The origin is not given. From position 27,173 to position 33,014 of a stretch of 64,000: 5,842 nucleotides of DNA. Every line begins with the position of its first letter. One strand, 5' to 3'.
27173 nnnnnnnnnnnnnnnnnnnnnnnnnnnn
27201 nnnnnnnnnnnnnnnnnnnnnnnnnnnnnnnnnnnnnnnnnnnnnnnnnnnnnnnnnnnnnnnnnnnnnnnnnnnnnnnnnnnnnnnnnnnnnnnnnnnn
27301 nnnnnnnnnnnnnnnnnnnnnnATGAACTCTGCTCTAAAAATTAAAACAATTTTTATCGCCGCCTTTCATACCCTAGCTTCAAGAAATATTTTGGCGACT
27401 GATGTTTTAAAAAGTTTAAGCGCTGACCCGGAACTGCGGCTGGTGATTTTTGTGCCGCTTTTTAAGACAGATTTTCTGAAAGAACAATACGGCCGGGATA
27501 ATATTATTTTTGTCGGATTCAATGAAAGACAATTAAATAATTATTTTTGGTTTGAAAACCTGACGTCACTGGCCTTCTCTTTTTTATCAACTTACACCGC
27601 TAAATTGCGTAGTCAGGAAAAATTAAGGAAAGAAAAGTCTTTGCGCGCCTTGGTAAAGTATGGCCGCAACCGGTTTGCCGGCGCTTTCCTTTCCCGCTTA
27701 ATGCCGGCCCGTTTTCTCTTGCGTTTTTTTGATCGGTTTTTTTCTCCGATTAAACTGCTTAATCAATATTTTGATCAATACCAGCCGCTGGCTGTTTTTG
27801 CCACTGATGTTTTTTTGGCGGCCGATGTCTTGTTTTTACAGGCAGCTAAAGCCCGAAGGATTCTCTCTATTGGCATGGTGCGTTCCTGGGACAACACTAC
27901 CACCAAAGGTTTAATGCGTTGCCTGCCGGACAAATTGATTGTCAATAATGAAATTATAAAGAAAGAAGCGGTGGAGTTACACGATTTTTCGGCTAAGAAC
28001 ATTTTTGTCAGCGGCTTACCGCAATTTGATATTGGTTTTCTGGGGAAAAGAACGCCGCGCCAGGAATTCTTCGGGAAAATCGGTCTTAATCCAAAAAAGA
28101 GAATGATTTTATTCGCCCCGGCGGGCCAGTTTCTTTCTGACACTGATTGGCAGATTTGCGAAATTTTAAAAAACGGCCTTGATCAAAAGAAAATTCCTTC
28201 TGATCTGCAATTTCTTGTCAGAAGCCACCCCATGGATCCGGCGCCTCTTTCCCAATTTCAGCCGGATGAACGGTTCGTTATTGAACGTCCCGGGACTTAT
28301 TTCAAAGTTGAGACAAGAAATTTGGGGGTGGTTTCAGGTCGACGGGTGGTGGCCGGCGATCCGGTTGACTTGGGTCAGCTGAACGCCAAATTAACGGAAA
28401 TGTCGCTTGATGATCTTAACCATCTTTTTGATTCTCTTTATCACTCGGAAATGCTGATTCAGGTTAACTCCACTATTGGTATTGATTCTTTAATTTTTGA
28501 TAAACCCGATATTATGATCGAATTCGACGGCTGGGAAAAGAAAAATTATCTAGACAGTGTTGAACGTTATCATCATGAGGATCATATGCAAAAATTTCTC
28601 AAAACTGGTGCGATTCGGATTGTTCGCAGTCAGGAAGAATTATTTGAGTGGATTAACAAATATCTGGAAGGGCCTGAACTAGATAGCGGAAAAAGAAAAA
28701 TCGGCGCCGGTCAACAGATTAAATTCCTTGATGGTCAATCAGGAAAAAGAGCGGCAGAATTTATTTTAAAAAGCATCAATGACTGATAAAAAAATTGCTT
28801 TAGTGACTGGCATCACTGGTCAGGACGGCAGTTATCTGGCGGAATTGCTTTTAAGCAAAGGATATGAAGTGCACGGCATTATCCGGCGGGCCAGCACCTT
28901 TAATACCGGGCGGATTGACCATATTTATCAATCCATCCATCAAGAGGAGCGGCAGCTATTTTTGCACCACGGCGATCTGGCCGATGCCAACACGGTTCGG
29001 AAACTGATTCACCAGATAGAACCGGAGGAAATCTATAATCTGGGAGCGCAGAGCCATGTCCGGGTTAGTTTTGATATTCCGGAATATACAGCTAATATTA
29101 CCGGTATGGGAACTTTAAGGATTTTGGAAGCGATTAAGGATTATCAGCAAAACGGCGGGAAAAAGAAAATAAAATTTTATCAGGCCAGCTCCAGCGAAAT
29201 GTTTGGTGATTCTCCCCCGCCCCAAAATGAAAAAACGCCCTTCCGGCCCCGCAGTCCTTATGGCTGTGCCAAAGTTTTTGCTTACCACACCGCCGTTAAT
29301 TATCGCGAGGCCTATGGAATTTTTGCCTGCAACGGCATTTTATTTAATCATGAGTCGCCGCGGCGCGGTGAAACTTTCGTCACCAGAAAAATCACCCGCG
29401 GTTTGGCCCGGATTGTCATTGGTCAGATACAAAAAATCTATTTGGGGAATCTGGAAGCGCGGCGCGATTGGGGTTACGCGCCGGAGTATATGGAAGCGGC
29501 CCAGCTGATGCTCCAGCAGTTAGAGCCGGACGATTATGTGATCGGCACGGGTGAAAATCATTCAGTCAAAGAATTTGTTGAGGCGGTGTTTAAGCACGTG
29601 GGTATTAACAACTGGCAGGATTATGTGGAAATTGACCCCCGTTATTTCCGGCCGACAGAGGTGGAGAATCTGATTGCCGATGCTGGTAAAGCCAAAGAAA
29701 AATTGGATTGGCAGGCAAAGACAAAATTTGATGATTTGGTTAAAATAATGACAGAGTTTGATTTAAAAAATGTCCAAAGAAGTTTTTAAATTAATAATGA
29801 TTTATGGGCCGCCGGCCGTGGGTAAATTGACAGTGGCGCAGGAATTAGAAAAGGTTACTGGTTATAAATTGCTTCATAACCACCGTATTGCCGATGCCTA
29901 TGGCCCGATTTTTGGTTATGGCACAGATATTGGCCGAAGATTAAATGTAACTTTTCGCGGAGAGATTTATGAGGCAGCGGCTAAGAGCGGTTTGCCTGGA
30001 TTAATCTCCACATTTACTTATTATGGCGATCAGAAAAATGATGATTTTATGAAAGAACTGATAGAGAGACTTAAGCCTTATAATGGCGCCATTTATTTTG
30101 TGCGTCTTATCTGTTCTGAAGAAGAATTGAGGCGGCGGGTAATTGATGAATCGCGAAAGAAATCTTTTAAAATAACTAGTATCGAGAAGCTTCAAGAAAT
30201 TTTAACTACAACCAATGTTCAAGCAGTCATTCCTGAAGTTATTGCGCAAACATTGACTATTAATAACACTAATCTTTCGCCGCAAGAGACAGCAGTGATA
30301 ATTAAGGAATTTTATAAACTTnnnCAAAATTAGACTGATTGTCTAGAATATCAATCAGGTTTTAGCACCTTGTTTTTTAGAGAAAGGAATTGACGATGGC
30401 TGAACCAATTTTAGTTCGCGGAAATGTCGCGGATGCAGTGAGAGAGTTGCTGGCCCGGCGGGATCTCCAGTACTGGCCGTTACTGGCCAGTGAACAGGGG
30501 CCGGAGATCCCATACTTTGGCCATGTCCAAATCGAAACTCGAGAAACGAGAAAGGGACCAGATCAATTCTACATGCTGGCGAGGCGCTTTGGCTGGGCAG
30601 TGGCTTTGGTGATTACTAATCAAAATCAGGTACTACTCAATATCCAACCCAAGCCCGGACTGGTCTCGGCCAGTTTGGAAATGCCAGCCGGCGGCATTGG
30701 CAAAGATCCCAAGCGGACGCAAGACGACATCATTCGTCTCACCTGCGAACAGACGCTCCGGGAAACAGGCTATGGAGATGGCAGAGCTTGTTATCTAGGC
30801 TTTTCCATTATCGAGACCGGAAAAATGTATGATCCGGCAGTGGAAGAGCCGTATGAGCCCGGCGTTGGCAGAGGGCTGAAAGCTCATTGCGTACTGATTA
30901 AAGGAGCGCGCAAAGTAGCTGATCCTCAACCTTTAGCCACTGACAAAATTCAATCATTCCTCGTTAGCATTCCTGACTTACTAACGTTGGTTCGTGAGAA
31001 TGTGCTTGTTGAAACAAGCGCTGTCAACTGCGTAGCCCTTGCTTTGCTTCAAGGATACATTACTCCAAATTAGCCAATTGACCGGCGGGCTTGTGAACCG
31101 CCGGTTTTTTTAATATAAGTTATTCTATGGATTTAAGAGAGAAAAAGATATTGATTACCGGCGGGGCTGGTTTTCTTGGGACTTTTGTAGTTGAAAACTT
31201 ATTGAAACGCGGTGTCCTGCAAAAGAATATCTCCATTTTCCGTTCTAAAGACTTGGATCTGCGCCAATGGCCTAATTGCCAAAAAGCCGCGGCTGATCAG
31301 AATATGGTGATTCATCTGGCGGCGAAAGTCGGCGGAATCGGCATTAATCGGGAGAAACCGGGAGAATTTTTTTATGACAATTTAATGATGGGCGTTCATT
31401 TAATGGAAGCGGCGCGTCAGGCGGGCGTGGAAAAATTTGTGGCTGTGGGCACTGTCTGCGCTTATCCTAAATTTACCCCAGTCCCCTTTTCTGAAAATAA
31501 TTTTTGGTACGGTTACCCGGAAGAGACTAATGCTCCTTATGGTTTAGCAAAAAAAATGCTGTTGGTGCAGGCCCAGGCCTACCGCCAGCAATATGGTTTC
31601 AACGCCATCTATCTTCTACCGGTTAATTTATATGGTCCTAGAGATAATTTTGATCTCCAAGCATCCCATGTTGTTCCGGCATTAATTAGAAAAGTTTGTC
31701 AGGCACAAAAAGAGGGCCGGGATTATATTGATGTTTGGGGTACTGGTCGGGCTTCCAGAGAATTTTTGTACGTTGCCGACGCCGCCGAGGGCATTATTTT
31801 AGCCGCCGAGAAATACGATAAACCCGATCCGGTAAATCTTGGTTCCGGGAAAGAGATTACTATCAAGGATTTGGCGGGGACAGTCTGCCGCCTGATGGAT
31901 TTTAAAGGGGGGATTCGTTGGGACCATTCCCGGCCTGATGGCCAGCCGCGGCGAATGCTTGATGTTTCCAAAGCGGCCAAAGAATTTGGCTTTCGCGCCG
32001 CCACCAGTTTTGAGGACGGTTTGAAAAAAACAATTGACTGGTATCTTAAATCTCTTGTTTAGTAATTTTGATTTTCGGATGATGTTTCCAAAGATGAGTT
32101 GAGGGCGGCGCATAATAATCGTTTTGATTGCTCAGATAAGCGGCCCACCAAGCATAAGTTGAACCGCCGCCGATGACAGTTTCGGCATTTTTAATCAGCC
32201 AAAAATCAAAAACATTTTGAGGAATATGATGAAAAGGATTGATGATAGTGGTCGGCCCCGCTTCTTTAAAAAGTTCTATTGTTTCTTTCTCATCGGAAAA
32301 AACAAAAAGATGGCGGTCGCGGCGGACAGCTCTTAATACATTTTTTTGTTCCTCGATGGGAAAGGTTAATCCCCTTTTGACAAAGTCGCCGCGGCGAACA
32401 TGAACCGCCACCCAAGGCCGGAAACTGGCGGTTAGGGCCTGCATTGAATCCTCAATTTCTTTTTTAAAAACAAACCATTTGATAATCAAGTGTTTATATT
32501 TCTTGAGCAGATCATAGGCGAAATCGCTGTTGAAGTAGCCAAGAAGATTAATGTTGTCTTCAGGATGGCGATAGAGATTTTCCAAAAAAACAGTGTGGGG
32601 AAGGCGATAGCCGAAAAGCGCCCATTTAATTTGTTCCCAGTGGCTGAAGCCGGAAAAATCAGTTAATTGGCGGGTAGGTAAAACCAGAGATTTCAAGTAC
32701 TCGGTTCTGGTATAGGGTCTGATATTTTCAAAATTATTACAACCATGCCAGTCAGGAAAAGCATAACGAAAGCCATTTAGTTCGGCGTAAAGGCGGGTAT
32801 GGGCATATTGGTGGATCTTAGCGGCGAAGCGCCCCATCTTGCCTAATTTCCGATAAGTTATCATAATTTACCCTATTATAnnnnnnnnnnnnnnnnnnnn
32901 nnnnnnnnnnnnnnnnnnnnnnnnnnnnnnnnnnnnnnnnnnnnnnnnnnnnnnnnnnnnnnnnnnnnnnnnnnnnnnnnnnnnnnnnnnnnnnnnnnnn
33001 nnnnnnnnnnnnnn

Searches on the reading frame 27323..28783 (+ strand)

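Call 6: search_protein_families(library=ncbifam, proteins=[window:27323-28783:+], max_evalue=0.00001)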
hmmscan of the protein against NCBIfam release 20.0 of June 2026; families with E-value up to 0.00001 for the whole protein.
window:27323-28783:+ (487 aa): 1 family
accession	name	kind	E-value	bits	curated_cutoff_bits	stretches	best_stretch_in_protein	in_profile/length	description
NF046086.1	BFO_1060_trans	domain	2.1e-08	33.7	200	0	367-485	257-364/365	BFO_1060 family glycosyltransferase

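Call 7: search_protein_families(library=pfam, proteins=[window:27323-28783:+], max_evalue=0.00001)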
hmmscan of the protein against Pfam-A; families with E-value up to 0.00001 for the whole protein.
window:27323-28783:+ (487 aa): 1 family
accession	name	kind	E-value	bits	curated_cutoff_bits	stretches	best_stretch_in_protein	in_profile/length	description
PF04464.20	Glyphos_transf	-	1.6e-08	34.4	22.1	0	203-311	136-245/367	CDP-Glycerol:Poly(glycerophosphate) glycerophosphotransferase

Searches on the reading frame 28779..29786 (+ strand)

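Call 39: search_protein_families(library=pfam, proteins=[window:28779-29786:+], max_evalue=0.0001)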
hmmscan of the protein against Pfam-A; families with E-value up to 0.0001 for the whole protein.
window:28779-29786:+ (336 aa): 3 families
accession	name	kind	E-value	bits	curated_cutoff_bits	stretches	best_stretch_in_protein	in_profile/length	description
PF16363.11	GDP_Man_Dehyd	-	8.8e-139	463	27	1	8-324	1-332/332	GDP-mannose 4,6 dehydratase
PF01370.27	Epimerase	-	1.2e-69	234.8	20.9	1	7-256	1-240/240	NAD dependent epimerase/dehydratase family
PF04321.23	RmlD_sub_bind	-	1.9e-06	27.6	27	1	8-166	4-130/287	RmlD substrate binding domain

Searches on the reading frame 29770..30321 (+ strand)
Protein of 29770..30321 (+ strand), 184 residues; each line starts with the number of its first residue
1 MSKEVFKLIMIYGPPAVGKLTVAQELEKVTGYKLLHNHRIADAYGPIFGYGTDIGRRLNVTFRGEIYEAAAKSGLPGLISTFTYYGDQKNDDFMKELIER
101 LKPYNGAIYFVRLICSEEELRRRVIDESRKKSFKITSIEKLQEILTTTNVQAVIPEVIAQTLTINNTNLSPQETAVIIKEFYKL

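Call 39: search_protein_families(library=pfam, proteins=[window:29770-30321:+], max_evalue=0.0001)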
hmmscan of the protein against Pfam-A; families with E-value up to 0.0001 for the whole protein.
window:29770-30321:+ (184 aa): 1 family
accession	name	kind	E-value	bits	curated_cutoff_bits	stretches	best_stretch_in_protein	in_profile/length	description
PF13238.12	AAA_18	-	8.5e-07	29.9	29.4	1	9-128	1-112/128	AAA domain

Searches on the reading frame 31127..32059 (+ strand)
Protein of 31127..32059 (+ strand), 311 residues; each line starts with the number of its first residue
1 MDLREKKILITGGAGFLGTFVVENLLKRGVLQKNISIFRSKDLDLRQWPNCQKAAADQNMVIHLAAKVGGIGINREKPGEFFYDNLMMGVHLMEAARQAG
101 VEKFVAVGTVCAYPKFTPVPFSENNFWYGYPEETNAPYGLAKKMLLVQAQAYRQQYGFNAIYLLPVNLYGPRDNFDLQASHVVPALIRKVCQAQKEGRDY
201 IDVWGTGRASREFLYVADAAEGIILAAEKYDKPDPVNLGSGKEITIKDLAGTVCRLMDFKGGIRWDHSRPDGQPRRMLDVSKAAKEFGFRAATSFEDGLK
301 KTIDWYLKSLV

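Call 39: search_protein_families(library=pfam, proteins=[window:31127-32059:+], max_evalue=0.0001)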
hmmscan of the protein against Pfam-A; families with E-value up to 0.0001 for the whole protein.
window:31127-32059:+ (311 aa): 5 families
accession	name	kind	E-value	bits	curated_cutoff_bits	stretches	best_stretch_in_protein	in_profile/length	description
PF01370.27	Epimerase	-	8.3e-53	179.7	20.9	1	8-239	1-240/240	NAD dependent epimerase/dehydratase family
PF16363.11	GDP_Man_Dehyd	-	2.2e-30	106.7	27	1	58-302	76-332/332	GDP-mannose 4,6 dehydratase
PF01073.25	3Beta_HSD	-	2e-09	37.4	22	1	9-243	1-245/280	3-beta hydroxysteroid dehydrogenase/isomerase family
PF02719.21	Polysacc_synt_2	-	7.2e-07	29.1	20.2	0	51-109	69-128/293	Polysaccharide biosynthesis protein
PF13460.12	NAD_binding_10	-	4.1e-05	23.9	27.2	0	42-126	45-116/184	NAD(P)H-binding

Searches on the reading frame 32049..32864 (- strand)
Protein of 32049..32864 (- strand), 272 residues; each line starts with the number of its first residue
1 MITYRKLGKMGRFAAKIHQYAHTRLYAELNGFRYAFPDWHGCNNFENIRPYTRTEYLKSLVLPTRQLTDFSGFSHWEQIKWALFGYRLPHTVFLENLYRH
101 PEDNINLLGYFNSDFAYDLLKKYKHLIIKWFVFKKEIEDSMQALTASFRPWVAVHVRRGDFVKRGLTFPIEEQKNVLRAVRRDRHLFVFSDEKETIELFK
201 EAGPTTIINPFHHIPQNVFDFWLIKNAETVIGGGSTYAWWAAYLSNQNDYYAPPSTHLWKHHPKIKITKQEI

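Call 39: search_protein_families(library=pfam, proteins=[window:32049-32864:-], max_evalue=0.0001)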
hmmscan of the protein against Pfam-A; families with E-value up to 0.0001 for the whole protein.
window:32049-32864:- (272 aa): 1 family
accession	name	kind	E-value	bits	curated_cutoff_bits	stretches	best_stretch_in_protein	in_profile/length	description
PF01531.22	Glyco_transf_11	-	7.4e-06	25.8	23.9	1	144-250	158-271/298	Glycosyl transferase family 11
